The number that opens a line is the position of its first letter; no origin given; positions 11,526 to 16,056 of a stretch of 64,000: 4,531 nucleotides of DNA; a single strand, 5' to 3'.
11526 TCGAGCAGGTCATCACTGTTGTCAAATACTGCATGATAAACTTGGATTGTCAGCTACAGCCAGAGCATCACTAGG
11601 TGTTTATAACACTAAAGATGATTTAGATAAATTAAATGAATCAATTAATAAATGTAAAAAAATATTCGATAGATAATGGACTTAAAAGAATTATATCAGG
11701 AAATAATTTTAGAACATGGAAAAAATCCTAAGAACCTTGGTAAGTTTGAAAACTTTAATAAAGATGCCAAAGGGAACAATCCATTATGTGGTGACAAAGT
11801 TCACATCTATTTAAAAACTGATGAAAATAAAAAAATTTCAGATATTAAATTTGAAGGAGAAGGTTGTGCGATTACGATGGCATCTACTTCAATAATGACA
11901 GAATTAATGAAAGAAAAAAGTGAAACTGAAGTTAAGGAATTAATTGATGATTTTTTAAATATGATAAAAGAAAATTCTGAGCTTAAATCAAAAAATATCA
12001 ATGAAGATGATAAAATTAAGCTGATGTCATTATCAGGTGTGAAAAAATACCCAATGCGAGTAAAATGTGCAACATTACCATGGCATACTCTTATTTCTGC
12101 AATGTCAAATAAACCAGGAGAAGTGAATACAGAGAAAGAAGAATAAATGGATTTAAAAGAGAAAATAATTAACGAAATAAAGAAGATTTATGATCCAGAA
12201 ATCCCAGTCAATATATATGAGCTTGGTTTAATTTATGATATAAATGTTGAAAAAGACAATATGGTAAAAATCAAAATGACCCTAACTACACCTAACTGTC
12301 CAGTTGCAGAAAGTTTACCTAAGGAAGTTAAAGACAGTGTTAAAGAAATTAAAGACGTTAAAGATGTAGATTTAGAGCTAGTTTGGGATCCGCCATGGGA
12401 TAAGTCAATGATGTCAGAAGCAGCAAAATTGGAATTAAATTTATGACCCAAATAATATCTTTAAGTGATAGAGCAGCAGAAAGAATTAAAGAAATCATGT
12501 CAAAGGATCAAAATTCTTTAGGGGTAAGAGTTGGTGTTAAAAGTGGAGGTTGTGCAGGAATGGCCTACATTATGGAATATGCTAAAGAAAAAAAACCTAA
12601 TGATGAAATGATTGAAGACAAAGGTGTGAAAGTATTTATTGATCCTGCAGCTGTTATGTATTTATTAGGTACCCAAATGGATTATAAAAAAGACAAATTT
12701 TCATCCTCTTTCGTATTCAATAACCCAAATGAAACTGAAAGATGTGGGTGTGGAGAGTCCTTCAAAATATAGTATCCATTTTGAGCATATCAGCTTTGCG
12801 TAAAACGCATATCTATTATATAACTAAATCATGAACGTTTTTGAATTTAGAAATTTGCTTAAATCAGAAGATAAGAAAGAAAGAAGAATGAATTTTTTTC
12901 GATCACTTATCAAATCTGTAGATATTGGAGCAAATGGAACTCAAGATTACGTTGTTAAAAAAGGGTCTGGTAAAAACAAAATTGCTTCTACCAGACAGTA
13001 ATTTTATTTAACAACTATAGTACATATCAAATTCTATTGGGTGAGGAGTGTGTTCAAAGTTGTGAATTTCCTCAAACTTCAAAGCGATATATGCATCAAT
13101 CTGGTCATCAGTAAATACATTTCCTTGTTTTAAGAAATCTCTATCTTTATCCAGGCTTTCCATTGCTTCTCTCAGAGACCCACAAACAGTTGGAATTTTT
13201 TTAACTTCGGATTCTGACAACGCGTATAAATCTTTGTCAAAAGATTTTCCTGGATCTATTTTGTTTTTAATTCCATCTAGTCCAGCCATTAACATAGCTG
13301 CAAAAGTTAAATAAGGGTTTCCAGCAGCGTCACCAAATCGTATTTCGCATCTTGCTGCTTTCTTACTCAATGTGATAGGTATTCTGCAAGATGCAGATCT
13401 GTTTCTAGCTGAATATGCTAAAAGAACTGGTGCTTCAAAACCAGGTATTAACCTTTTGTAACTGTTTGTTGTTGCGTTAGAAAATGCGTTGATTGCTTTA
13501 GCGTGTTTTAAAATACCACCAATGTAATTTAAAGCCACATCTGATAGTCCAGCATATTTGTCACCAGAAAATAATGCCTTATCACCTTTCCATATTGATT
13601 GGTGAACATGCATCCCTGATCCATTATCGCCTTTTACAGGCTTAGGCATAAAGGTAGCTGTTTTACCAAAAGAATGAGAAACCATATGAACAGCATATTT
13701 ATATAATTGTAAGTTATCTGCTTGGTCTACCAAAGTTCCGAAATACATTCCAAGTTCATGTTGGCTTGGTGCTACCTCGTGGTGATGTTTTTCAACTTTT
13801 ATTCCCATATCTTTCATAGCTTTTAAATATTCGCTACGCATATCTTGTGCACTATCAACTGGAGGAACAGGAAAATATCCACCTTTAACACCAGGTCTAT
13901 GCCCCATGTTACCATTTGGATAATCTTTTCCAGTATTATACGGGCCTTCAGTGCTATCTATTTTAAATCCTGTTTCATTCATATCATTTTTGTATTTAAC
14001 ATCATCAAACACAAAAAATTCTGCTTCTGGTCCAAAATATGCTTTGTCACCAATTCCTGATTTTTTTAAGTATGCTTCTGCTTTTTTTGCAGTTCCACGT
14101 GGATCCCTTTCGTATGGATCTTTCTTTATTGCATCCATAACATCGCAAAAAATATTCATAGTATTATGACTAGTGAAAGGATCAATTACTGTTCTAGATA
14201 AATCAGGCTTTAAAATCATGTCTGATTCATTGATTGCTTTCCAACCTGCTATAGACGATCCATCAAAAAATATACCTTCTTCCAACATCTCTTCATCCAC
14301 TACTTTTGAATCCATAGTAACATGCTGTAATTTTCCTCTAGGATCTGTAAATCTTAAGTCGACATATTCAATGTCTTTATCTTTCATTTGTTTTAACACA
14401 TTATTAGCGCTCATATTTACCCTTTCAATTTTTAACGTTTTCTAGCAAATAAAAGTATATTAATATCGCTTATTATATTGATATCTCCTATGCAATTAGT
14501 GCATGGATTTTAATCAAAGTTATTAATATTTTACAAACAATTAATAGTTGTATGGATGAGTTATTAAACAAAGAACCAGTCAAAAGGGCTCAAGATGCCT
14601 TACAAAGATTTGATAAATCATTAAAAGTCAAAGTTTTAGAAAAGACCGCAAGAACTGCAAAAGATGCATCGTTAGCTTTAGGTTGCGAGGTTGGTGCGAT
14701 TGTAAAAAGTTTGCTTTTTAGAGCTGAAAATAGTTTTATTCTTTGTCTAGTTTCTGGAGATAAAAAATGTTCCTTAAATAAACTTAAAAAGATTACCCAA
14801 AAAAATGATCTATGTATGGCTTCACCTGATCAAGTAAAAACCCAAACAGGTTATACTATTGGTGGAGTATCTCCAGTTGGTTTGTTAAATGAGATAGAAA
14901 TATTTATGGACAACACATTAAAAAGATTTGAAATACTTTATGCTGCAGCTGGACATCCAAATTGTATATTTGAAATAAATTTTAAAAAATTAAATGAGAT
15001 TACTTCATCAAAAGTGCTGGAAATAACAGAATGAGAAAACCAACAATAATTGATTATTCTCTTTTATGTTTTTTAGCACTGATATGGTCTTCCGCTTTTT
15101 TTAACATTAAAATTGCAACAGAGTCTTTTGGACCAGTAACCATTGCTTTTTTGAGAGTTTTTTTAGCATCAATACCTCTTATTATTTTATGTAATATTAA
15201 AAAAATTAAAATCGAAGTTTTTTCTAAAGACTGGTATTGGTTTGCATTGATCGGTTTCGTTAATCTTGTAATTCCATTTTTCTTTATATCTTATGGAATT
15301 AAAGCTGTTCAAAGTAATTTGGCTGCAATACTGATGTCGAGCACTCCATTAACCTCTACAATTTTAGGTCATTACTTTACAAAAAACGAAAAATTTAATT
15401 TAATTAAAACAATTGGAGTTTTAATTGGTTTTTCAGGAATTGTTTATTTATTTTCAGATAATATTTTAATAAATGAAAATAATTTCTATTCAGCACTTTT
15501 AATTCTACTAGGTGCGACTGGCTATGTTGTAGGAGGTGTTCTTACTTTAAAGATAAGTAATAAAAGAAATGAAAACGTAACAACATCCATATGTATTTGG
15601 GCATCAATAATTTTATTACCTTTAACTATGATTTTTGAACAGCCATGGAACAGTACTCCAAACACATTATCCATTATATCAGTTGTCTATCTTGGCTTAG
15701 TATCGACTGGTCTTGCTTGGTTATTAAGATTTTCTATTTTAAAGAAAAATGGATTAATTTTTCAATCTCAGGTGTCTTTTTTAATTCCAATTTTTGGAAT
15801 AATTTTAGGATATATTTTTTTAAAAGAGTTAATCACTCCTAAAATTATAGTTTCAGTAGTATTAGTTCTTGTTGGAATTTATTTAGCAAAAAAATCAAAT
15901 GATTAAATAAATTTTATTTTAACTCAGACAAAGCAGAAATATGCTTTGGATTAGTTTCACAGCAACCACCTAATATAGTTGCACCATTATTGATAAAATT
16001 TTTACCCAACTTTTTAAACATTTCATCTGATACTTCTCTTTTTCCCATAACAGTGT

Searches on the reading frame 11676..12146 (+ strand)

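Call 60: search_protein_families(library=pfam, proteins=[window:11676-12146:+], max_evalue=0.00001)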
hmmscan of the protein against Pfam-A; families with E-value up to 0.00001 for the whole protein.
window:11676-12146:+ (156 aa): 1 family
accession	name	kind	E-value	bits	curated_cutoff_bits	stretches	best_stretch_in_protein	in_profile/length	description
PF01592.21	NifU_N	-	1.1e-23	84.2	22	1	7-131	2-126/127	NifU-like N terminal domain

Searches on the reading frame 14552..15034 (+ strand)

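Call 101: search_protein_families(library=pfam, proteins=[window:14552-15034:+], max_evalue=0.0001)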
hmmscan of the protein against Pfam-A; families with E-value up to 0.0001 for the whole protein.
window:14552-15034:+ (160 aa): 1 family
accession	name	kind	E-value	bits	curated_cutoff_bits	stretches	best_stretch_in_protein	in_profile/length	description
PF04073.20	tRNA_edit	-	3e-28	98.8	25.5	1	31-147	2-120/123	Aminoacyl-tRNA editing domain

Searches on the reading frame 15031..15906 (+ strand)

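Call 101: search_protein_families(library=pfam, proteins=[window:15031-15906:+], max_evalue=0.0001)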
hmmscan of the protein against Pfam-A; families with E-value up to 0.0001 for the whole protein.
window:15031-15906:+ (291 aa): 1 family
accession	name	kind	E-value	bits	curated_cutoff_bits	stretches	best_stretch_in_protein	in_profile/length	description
PF00892.27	EamA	-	1.3e-37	129.6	28.2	2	10-141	5-134/135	EamA-like transporter family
